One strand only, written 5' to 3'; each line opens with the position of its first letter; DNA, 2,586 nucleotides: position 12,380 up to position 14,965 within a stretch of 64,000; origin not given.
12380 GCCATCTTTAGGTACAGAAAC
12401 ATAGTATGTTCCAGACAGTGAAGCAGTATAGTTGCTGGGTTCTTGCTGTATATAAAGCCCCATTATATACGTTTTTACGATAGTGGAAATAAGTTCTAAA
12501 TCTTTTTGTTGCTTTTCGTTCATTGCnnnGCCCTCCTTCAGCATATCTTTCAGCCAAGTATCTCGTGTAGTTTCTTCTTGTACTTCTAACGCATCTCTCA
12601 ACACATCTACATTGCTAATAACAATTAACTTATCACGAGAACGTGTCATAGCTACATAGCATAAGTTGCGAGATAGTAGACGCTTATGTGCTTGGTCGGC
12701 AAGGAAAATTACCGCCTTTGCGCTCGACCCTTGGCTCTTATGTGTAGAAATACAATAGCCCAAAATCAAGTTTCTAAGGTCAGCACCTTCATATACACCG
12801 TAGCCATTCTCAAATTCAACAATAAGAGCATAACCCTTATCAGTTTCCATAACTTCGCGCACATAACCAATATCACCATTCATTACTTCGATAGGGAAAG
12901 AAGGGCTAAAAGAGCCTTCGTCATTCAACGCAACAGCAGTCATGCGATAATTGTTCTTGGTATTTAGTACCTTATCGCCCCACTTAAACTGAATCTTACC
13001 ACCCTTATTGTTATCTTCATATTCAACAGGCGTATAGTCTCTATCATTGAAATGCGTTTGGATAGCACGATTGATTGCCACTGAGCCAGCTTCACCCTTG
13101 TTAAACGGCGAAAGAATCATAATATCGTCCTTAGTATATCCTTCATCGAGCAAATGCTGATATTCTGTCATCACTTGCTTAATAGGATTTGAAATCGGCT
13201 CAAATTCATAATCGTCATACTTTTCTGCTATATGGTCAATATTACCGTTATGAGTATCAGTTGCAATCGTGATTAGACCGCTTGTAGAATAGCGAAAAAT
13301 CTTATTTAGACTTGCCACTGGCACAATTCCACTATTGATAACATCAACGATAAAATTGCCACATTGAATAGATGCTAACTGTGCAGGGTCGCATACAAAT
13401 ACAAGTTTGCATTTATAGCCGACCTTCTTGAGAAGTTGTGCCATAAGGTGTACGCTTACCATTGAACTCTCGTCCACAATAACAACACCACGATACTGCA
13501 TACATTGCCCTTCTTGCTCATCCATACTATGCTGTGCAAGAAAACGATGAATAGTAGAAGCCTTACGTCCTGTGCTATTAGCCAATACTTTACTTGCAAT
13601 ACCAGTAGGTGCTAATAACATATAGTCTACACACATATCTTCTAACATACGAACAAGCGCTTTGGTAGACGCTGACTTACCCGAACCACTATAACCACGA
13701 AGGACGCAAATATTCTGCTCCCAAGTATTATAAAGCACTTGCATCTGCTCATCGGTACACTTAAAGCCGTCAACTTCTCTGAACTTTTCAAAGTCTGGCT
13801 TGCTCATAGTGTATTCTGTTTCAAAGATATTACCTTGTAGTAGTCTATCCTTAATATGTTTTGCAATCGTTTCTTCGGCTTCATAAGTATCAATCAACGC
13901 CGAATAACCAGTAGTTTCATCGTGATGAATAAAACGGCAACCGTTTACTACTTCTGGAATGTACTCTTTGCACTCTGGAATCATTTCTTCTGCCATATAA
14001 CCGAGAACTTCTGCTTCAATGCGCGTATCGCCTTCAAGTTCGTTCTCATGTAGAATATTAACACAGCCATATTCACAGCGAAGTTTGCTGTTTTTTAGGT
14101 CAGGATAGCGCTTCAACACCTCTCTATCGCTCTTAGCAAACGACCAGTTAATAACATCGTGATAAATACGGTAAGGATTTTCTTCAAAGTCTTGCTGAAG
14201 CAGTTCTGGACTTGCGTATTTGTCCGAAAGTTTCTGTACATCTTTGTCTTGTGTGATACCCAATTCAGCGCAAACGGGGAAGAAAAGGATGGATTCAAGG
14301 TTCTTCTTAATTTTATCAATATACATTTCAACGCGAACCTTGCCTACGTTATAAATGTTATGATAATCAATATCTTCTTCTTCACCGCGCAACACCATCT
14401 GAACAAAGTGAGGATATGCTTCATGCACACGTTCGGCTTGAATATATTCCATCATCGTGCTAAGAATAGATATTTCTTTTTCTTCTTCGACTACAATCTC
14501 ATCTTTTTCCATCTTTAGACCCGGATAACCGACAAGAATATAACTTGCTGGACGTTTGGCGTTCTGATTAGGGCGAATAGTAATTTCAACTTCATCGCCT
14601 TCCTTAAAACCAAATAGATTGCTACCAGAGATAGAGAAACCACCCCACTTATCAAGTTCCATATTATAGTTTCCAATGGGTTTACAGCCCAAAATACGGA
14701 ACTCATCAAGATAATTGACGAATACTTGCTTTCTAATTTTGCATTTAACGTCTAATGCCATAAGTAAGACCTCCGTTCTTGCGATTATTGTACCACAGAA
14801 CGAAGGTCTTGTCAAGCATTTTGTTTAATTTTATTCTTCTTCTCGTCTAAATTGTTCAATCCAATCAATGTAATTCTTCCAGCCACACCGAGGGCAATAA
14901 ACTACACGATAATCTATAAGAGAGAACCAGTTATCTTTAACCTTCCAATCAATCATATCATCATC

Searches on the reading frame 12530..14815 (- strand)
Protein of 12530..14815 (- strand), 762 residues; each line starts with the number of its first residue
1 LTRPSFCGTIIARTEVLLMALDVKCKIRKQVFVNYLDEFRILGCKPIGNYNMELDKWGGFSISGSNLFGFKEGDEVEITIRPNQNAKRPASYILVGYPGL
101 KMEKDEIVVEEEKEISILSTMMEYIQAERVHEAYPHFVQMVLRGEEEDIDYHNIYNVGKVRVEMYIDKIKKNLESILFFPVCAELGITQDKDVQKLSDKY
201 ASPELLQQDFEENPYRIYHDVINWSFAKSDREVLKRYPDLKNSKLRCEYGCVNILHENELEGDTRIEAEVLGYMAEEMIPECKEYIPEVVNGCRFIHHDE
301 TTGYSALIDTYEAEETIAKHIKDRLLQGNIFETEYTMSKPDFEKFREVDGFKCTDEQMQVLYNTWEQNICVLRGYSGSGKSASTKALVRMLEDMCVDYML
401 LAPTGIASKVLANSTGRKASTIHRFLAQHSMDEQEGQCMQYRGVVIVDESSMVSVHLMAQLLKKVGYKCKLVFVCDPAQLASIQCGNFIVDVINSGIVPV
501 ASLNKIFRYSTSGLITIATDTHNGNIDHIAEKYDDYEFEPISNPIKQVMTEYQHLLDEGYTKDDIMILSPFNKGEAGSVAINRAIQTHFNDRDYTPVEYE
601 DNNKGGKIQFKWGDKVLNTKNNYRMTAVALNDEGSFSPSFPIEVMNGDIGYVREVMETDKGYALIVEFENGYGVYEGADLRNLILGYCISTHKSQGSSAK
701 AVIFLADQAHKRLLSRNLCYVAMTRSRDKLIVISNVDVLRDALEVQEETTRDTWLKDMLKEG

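Call 41: search_protein_families(library=phrogs, proteins=[window:12530-14815:-], max_evalue=0.00001)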
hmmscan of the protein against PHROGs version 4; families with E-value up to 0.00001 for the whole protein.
window:12530-14815:- (762 aa): 3 families
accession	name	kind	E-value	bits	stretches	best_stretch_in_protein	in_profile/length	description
phrog_4412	-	DNA, RNA and nucleotide metabolism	6.6e-158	528.3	1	21-760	8-739/743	exonuclease V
phrog_325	-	DNA, RNA and nucleotide metabolism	2.7e-51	175.9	1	302-748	420-882/986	Dda-like helicase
phrog_1967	-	DNA, RNA and nucleotide metabolism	5.3e-06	26.3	0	690-756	609-690/776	DNA helicase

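Call 43: search_protein_families(library=pfam, proteins=[window:12530-14815:-], max_evalue=0.01)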
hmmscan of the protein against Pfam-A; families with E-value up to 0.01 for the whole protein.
window:12530-14815:- (762 aa): 12 families
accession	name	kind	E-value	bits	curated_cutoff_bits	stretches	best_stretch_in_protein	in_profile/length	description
PF13604.12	AAA_30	-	7.7e-31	107.7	27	1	354-535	3-182/191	AAA domain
PF13245.12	AAA_19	-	1.7e-23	83.7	25.1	1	362-482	6-131/134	AAA domain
PF13538.12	UvrD_C_2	-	3.8e-12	46.3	27.4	1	686-733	2-52/52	UvrD-like helicase C-terminal domain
PF18335.7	SH3_13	-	5.9e-12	45.6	41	1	581-668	1-65/65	ATP-dependent RecD-like DNA helicase SH3 domain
PF01443.25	Viral_helicase1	-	8.1e-09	36.1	21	1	688-733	179-227/228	Viral superfamily 1 RNA helicase core domain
PF13401.12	AAA_22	-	9.8e-05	23.1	27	1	367-474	5-121/130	AAA domain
PF14490.11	HHH_RecD2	-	0.00016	21.9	27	1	184-264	14-91/92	ATP-dependent RecD2 DNA helicase HHH domain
PF22232.2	TraI_hel_assoc_N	-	0.00059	20.9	27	1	379-464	6-87/99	TraI helicase-associated ssDNA bd, N-terminal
PF02562.22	PhoH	-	0.0014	18.6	27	0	443-480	121-158/205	PhoH-like protein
PF02689.20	Herpes_Helicase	-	0.003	16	27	0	691-748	735-790/808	Helicase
PF03193.22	RsgA_GTPase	-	0.0036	17.6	30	0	354-388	93-127/174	RsgA GTPase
PF13671.12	AAA_33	-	0.008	16.9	27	0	370-478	2-108/143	AAA domain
